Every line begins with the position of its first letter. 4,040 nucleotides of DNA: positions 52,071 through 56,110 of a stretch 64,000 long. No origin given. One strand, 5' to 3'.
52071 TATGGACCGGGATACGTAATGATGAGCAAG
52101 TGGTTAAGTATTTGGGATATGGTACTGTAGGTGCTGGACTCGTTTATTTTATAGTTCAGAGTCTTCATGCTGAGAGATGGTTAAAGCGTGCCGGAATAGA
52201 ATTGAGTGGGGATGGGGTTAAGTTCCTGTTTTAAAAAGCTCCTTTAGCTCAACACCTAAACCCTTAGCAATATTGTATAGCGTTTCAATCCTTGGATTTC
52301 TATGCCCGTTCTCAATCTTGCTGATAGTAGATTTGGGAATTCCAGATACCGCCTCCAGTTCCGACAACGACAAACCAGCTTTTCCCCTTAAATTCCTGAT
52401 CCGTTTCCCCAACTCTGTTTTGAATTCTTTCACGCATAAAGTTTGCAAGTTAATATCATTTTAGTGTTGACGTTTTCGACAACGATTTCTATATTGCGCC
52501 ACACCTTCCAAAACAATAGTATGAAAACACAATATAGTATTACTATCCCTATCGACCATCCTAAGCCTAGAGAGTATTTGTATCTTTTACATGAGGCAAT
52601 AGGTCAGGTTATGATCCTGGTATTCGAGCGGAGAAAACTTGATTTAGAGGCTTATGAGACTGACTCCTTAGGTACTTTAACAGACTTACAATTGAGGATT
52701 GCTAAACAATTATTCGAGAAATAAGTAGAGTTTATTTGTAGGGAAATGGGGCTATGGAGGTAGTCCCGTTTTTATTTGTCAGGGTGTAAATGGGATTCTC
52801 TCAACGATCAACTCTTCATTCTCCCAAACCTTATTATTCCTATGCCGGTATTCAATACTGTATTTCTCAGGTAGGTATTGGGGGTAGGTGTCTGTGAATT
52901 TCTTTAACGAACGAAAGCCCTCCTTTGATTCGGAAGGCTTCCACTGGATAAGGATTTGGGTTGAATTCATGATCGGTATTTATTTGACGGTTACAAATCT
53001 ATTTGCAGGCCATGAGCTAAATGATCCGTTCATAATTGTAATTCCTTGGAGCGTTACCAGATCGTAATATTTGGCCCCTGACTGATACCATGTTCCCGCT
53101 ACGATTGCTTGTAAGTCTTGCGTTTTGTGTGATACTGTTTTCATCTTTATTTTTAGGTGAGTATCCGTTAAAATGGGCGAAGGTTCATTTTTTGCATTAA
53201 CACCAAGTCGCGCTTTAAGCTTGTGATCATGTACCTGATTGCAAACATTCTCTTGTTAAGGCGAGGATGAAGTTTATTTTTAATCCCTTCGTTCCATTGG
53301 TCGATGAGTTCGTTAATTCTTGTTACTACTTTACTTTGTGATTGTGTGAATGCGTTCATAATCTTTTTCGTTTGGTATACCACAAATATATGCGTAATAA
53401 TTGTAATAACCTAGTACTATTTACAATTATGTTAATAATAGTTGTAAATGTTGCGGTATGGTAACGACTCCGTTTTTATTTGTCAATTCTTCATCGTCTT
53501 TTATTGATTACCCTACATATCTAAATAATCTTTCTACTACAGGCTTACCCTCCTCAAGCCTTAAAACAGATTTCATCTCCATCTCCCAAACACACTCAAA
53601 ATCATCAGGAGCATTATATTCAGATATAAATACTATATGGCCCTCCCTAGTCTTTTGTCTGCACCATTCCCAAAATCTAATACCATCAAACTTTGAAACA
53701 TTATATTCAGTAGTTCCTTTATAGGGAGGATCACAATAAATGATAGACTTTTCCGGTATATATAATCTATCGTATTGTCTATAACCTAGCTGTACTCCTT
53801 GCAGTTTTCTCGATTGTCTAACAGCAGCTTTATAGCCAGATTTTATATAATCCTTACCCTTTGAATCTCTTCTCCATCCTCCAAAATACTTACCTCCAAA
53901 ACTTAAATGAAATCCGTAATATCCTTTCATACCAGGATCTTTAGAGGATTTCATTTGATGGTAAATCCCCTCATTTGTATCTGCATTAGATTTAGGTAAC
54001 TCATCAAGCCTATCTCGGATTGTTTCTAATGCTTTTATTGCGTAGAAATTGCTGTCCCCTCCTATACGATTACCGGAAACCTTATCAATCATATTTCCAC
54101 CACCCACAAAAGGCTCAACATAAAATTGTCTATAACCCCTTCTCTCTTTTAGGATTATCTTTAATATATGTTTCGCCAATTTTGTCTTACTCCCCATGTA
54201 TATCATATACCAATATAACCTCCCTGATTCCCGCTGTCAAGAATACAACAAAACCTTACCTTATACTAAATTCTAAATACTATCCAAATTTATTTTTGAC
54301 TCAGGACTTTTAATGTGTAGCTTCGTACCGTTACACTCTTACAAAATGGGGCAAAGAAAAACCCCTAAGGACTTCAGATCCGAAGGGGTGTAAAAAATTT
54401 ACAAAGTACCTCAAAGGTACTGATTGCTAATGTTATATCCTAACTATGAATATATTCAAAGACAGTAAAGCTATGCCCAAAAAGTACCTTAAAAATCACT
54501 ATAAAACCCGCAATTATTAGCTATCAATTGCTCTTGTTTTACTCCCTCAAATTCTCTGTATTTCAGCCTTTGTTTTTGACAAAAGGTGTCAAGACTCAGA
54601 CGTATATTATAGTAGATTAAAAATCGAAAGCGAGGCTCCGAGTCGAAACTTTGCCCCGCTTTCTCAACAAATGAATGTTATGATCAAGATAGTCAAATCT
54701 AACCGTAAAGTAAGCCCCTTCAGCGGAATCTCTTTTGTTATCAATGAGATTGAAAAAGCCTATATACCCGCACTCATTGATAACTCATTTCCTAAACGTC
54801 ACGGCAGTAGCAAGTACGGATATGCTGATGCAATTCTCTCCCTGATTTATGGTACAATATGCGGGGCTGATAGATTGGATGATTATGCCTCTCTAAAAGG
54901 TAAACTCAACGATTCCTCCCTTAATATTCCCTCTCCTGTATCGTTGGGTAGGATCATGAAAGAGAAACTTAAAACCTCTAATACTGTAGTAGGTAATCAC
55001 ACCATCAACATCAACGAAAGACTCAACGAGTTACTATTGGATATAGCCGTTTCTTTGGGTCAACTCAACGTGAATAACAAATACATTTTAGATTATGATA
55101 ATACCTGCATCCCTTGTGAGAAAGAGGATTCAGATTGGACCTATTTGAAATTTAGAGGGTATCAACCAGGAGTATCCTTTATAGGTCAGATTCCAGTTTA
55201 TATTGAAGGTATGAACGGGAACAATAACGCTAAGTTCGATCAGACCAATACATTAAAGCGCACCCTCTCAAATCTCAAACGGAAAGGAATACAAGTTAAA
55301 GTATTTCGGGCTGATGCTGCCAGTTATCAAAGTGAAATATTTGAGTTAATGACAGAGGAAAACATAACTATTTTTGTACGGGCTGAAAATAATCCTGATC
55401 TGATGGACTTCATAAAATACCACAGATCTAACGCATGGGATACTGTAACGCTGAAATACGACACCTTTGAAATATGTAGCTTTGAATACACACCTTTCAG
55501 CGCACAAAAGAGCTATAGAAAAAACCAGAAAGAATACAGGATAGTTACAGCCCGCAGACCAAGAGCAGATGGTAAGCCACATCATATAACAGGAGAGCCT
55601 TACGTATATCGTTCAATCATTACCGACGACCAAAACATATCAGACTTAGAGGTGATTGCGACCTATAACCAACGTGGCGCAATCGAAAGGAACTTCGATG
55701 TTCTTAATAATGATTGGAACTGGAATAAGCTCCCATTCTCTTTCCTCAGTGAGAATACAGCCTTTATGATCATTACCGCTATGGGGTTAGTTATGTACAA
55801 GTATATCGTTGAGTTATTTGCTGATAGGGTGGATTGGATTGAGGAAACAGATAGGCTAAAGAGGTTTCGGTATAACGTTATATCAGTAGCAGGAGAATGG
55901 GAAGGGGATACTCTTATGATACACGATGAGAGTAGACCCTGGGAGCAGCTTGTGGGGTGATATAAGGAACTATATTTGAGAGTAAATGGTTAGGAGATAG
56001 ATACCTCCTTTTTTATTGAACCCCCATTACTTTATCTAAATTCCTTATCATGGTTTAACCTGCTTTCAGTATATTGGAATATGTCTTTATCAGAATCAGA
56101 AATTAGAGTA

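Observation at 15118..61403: All three phage-style inverted gene blocks are exactly bracketed by a pair of palindromes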

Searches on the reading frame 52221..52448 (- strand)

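Call 68: search_protein_families(library=pfam, proteins=[window:52221-52448:-], max_evalue=0.001)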
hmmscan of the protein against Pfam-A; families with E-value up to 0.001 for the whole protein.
window:52221-52448:- (76 aa): 6 families
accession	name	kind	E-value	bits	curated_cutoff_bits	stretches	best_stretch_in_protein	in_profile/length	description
PF01381.28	HTH_3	-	2.9e-18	66.1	23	1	17-71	1-55/55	Helix-turn-helix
PF13560.12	HTH_31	-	1.8e-12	47.8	27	1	12-68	1-58/64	Helix-turn-helix domain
PF12844.13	HTH_19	-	3.1e-12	46.7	30.2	1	14-73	1-60/64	Helix-turn-helix domain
PF13443.12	HTH_26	-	6.1e-09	36.5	22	1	16-73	1-59/63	Cro/C1-type HTH DNA-binding domain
PF13744.12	HTH_37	-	9.4e-05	22.6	27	1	8-68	14-75/80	Helix-turn-helix domain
PF13413.12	HTH_25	-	0.00095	19.4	24.6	0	17-49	2-34/62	Helix-turn-helix domain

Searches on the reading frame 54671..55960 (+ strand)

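Call 7: search_protein_families(library=phrogs, proteins=[window:54671-55960:+])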
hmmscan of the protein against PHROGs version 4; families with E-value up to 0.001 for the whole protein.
window:54671-55960:+ (429 aa): 1 family
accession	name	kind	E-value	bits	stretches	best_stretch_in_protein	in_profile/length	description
phrog_11704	-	integration and excision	1.2e-14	54.7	1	48-408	60-403/438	transposase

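Call 14: search_protein_families(library=pfam, proteins=[window:54671-55960:+], max_evalue=0.01)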
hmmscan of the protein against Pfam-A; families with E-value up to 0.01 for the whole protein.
window:54671-55960:+ (429 aa): 2 families
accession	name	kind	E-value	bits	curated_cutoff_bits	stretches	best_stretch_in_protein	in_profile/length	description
PF13701.12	DDE_Tnp_1_4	-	4.5e-18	65.1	34.7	1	46-408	52-400/435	Transposase DDE domain group 1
PF01609.27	DDE_Tnp_1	-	7.7e-08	32.8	23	1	190-373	60-198/200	Transposase DDE domain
